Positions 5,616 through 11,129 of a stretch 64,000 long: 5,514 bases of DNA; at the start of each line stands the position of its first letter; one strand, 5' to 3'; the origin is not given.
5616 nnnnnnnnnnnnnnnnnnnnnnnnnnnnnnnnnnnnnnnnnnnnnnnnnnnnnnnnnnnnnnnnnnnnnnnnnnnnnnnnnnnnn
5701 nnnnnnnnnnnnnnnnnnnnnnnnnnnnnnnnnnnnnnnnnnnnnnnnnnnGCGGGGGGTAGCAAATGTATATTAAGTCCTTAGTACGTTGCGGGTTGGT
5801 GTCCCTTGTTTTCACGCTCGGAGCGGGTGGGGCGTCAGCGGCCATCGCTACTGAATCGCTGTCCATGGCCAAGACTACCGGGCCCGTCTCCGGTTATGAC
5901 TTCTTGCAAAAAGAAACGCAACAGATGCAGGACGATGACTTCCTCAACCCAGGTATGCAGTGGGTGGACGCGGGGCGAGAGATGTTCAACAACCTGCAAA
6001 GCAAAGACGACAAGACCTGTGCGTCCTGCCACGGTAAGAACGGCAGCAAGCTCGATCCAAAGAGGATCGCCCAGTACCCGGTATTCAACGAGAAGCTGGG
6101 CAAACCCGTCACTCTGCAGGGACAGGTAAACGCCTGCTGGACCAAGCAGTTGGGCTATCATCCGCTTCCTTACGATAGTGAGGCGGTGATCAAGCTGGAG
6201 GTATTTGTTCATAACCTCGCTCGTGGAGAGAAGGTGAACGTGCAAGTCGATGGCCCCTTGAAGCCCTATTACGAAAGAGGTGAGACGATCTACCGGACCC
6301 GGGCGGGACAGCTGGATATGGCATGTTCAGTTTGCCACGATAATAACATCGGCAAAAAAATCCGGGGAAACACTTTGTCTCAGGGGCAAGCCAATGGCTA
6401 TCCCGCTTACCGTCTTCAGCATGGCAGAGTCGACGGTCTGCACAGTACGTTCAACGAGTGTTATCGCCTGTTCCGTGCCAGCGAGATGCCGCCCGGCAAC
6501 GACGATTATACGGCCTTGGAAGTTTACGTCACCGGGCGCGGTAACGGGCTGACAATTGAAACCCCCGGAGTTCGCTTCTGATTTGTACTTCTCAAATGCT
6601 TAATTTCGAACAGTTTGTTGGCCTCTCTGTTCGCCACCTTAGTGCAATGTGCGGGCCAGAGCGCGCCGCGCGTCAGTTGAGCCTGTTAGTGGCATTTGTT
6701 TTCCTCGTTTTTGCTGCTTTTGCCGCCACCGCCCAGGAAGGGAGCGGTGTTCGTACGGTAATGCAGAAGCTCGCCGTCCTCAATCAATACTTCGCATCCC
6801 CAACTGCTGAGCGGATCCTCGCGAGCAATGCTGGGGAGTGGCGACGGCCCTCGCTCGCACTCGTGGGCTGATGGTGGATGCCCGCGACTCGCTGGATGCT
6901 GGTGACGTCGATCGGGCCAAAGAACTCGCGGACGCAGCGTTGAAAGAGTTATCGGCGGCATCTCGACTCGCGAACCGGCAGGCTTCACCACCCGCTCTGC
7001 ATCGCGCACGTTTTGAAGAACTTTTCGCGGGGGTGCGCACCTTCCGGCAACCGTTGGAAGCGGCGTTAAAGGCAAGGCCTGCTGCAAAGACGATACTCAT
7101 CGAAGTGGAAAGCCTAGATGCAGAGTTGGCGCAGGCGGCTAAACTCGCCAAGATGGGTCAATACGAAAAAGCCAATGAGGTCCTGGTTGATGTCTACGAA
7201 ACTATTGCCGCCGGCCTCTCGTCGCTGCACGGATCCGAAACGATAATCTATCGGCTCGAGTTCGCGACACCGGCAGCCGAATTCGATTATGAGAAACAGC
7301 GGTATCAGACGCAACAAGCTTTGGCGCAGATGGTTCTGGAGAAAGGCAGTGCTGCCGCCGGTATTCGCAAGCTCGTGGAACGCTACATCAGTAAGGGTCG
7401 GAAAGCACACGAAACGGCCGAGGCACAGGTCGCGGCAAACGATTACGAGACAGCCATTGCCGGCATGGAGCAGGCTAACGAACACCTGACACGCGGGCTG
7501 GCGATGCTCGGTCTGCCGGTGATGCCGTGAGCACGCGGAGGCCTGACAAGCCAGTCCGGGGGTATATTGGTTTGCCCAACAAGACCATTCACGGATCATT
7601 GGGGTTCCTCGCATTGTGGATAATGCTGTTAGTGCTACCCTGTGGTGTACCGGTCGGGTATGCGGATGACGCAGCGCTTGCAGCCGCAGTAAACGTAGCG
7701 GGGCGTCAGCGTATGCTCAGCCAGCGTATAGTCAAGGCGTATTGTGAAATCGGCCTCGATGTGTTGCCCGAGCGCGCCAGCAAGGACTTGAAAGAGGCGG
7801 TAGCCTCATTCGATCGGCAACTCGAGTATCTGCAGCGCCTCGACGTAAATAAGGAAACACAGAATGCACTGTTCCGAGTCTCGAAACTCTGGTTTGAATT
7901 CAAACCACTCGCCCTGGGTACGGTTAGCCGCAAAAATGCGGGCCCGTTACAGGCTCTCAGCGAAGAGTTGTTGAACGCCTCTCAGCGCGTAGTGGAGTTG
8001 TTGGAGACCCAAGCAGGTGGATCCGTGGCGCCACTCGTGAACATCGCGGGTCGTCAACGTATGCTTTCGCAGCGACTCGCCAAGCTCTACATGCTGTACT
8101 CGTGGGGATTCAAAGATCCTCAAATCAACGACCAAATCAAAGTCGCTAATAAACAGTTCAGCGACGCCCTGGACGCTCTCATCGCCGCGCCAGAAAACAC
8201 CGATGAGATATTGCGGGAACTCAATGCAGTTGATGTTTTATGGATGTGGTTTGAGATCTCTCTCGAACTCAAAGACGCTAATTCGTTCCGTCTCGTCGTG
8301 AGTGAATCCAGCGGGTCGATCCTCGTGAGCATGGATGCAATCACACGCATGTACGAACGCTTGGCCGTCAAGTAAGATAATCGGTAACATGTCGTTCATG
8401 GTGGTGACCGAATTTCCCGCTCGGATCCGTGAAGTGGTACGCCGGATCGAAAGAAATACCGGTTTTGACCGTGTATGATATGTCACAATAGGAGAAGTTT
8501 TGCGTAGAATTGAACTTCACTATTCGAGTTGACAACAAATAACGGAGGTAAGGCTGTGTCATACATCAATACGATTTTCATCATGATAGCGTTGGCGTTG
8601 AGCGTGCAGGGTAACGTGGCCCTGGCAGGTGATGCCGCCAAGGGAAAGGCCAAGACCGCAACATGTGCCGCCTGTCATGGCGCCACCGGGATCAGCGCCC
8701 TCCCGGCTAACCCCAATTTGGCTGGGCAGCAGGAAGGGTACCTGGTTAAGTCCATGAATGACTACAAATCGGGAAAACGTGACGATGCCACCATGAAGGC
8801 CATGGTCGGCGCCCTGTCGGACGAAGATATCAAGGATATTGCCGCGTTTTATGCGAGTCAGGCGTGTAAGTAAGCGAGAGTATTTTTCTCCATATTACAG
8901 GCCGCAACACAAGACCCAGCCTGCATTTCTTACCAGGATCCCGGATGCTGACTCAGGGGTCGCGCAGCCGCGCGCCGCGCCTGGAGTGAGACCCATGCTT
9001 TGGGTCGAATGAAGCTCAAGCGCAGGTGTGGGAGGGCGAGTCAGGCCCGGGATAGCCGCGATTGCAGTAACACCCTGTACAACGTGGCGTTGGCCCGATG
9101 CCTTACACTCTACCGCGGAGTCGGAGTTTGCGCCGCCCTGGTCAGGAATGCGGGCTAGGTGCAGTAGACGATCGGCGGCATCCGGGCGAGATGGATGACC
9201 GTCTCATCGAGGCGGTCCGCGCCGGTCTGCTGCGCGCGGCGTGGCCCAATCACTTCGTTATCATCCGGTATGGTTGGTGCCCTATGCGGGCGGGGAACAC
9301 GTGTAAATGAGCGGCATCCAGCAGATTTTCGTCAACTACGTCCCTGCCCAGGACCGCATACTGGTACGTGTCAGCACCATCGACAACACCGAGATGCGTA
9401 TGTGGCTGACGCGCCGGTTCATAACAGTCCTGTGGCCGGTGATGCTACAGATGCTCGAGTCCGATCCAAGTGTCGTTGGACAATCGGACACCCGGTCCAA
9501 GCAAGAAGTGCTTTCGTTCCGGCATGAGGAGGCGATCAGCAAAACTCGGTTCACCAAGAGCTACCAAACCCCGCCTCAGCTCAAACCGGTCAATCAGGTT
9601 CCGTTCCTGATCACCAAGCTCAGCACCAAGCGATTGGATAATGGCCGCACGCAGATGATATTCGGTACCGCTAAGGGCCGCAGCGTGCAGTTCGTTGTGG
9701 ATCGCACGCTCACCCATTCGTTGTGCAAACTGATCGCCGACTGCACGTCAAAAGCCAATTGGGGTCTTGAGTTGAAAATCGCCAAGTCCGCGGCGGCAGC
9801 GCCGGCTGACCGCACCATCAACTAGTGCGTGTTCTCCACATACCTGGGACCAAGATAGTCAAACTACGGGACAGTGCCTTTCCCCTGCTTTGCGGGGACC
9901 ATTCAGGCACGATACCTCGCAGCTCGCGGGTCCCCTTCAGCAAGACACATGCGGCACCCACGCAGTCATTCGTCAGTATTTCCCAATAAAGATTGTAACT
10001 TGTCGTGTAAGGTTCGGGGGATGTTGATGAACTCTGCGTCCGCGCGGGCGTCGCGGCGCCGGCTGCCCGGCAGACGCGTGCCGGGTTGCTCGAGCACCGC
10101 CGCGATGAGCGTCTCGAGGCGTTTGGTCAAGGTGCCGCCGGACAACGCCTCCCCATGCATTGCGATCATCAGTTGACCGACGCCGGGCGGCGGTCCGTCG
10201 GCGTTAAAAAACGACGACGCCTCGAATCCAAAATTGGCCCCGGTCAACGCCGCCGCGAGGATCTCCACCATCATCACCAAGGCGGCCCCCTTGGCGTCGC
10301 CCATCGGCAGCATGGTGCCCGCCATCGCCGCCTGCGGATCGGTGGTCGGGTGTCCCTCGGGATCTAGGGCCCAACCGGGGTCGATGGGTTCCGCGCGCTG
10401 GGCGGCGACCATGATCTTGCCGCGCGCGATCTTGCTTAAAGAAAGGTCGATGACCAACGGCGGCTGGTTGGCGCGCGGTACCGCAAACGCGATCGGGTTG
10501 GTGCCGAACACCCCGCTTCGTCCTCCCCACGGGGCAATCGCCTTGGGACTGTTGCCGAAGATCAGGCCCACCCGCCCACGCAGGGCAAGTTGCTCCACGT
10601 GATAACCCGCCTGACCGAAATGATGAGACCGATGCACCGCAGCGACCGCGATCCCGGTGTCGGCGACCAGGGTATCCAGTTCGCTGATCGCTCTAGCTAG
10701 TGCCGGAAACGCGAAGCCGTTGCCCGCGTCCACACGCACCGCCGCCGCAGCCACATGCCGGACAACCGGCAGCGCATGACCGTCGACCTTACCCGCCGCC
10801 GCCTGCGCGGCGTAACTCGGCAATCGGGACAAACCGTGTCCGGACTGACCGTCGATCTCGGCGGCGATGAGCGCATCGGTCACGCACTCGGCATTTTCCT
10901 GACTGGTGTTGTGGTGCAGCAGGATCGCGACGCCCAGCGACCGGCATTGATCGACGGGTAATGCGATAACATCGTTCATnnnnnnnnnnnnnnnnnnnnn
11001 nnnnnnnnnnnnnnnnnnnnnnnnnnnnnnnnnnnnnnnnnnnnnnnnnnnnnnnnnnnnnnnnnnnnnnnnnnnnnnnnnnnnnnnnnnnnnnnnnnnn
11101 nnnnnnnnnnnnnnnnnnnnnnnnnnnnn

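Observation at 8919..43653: Four copies of a TIR-bounded, TA-flanked noncoding element (MITE-like family) in 64 kb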

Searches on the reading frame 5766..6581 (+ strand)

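Call 76: search_protein_families(library=pfam, proteins=[window:5766-6581:+], max_evalue=0.00001)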
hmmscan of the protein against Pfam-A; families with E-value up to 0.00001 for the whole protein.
window:5766-6581:+ (271 aa): 2 families
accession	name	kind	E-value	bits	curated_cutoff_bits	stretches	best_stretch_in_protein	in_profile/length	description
PF21342.2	SoxA-TsdA_cyt-c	-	1.7e-27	95.7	27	2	70-157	2-88/88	SoxA/TsdA, cytochrome c domain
PF09086.16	DUF1924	-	9.2e-06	26.4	22.5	0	68-94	9-38/96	Domain of unknown function (DUF1924)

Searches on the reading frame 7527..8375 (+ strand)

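Call 20: search_protein_families(library=ncbifam, proteins=[window:7527-8375:+])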
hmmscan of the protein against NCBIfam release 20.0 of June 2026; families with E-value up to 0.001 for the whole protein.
window:7527-8375:+ (282 aa): 0 families

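Call 76: search_protein_families(library=pfam, proteins=[window:7527-8375:+], max_evalue=0.00001)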
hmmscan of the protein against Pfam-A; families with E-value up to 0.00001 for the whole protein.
window:7527-8375:+ (282 aa): 1 family
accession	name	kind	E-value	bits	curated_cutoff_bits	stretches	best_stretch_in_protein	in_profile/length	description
PF13675.11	PilJ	-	1.6e-22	80.1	26.6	2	52-129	10-95/114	Type IV pili methyl-accepting chemotaxis transducer N-term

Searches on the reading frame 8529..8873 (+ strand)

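Call 76: search_protein_families(library=pfam, proteins=[window:8529-8873:+], max_evalue=0.00001)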
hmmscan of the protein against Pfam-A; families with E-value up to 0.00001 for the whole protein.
window:8529-8873:+ (114 aa): 2 families
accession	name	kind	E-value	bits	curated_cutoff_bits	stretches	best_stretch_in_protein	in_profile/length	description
PF00034.26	Cytochrom_C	-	4.3e-10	41.2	21.3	1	37-107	2-85/90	Cytochrome c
PF13442.11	Cytochrome_CBB3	-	9.6e-07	29.5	27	1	44-107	12-67/68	Cytochrome C oxidase, cbb3-type, subunit III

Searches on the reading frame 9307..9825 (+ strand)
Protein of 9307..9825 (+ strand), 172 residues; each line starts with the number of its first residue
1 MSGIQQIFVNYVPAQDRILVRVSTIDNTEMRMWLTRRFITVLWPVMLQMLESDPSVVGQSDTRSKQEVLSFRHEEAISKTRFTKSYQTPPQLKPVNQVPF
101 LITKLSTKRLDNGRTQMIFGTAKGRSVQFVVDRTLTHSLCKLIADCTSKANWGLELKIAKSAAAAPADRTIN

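Call 20: search_protein_families(library=ncbifam, proteins=[window:9307-9825:+])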
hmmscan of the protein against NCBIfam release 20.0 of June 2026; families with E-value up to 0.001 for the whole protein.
window:9307-9825:+ (172 aa): 0 families

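Call 76: search_protein_families(library=pfam, proteins=[window:9307-9825:+], max_evalue=0.00001)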
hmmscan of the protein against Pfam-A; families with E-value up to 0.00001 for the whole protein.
window:9307-9825:+ (172 aa): 0 families

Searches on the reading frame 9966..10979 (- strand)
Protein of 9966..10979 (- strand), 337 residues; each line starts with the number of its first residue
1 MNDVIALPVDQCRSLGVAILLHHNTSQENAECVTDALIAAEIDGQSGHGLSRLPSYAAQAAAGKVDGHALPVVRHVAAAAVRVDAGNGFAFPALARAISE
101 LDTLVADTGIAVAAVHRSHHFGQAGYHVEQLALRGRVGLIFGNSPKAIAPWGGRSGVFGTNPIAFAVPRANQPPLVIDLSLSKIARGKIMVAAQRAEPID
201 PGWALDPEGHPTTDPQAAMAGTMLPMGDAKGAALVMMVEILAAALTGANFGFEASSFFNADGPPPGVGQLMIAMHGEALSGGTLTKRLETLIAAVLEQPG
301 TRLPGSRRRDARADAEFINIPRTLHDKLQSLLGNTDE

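Call 76: search_protein_families(library=pfam, proteins=[window:9966-10979:-], max_evalue=0.00001)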
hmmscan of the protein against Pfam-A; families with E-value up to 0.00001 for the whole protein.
window:9966-10979:- (337 aa): 1 family
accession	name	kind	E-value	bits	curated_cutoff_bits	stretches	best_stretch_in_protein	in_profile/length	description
PF02615.19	Ldh_2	-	1.2e-92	311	38.8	1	9-328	3-332/333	Malate/L-lactate dehydrogenase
